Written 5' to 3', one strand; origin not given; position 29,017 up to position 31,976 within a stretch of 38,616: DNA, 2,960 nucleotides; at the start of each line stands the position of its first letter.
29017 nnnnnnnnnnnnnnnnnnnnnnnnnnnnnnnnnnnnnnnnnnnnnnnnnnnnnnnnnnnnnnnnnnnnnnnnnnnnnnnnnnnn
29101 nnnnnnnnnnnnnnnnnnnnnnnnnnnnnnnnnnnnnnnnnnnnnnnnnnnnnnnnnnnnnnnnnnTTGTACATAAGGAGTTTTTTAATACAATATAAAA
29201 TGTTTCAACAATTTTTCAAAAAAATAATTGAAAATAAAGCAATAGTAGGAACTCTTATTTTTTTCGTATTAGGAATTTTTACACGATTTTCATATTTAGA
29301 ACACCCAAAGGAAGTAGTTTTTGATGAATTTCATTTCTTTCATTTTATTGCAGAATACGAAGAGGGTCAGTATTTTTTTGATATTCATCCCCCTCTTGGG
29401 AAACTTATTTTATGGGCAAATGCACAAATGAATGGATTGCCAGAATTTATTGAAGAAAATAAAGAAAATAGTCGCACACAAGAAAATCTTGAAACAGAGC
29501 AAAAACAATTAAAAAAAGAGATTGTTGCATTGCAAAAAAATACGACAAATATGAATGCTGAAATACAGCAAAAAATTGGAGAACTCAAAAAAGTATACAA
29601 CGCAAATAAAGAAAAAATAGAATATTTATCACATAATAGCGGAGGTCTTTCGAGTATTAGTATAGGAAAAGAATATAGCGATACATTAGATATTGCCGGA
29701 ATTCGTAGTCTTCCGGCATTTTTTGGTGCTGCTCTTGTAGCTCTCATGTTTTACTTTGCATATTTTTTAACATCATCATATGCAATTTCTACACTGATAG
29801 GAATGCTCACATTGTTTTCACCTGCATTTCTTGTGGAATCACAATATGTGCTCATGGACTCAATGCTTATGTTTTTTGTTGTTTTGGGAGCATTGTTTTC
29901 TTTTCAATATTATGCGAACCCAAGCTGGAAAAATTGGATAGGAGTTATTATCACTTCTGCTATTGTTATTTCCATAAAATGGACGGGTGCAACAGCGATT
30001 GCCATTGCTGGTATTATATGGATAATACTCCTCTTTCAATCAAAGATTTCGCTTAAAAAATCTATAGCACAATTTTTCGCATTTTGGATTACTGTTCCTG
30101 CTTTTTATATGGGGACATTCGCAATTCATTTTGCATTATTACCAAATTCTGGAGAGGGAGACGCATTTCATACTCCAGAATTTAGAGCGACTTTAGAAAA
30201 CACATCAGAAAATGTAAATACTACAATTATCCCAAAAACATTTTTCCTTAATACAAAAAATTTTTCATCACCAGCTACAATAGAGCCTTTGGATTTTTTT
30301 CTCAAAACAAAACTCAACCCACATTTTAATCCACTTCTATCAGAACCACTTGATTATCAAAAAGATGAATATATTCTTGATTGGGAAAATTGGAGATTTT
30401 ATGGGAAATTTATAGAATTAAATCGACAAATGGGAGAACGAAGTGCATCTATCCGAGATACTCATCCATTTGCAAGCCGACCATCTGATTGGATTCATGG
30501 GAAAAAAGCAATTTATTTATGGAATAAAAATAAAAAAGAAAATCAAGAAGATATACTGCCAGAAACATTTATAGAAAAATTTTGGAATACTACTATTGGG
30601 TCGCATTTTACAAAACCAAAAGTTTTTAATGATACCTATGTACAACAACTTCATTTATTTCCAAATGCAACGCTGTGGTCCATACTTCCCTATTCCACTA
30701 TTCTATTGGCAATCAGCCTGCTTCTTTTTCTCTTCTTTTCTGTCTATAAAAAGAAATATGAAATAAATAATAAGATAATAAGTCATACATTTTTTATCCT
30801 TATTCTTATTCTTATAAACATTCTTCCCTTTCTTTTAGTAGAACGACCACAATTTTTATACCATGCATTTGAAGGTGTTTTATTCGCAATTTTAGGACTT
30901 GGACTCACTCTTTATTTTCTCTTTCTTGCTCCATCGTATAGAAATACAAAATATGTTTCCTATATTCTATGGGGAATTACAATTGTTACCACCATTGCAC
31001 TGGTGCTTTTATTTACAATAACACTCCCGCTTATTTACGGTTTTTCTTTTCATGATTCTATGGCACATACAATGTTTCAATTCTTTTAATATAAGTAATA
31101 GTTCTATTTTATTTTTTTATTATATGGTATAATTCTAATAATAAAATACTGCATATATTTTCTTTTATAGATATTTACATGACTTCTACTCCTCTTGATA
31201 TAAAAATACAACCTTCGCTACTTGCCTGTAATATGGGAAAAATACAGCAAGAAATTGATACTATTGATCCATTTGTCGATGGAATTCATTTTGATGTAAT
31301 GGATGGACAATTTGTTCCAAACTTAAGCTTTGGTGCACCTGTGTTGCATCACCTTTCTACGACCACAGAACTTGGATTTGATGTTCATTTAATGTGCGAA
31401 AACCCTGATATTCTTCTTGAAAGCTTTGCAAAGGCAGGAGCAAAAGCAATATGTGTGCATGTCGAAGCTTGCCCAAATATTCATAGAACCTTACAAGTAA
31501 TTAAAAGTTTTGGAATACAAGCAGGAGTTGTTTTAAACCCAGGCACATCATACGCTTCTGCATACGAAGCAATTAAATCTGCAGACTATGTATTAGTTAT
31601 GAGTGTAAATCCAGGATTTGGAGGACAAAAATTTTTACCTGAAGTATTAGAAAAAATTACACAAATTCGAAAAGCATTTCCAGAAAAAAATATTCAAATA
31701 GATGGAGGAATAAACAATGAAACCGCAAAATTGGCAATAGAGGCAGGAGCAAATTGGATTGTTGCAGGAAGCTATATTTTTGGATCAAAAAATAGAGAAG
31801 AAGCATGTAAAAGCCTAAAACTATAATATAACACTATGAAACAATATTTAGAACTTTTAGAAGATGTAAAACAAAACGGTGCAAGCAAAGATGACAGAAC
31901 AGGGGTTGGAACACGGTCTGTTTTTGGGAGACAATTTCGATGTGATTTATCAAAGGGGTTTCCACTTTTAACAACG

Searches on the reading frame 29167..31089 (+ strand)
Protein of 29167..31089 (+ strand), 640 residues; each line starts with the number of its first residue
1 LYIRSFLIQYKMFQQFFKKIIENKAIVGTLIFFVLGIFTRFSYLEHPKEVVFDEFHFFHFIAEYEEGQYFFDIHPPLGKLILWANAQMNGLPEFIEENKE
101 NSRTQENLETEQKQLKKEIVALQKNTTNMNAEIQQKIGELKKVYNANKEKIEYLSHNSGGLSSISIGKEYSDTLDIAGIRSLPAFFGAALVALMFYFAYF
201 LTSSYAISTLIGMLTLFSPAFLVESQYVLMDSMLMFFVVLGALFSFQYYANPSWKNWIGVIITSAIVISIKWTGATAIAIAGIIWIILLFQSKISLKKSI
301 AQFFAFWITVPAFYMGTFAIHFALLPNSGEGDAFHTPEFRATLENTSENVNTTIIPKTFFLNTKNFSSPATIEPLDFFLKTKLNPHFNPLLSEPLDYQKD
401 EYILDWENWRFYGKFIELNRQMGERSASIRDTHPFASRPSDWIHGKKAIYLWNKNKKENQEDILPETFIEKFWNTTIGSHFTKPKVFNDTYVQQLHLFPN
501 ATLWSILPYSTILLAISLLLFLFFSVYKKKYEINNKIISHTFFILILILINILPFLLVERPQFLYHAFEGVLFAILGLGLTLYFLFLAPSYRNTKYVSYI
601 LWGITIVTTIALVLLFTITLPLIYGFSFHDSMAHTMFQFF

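Call 24: search_protein_families(library=pfam, proteins=[window:29167-31089:+], max_evalue=0.001)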
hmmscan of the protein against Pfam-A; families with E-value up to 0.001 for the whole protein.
window:29167-31089:+ (640 aa): 2 families
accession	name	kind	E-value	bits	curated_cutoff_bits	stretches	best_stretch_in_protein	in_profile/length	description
PF02366.24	PMT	-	3.3e-32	112.4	22.7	2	153-325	58-244/245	Dolichyl-phosphate-mannose-protein mannosyltransferase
PF16192.10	PMT_4TMC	-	2e-21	76.8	32.4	1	411-630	1-190/202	C-terminal four TMM region of protein-O-mannosyltransferase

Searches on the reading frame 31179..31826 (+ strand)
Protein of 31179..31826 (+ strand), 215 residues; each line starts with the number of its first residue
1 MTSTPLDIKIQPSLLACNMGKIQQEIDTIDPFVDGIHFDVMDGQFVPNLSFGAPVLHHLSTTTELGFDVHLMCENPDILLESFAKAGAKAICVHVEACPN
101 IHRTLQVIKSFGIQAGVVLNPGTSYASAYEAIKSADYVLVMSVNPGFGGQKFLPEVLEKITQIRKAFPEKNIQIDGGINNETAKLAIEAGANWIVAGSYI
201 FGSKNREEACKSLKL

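Call 24: search_protein_families(library=pfam, proteins=[window:31179-31826:+], max_evalue=0.001)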
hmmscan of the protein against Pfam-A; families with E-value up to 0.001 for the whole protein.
window:31179-31826:+ (215 aa): 2 families
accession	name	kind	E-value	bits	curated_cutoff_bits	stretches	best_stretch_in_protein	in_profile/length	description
PF00834.25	Ribul_P_3_epim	-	4.3e-68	229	21.1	1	9-201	1-198/198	Ribulose-phosphate 3 epimerase family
PF01884.23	PcrB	-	0.00019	21.4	23.9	0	156-207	168-216/226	PcrB family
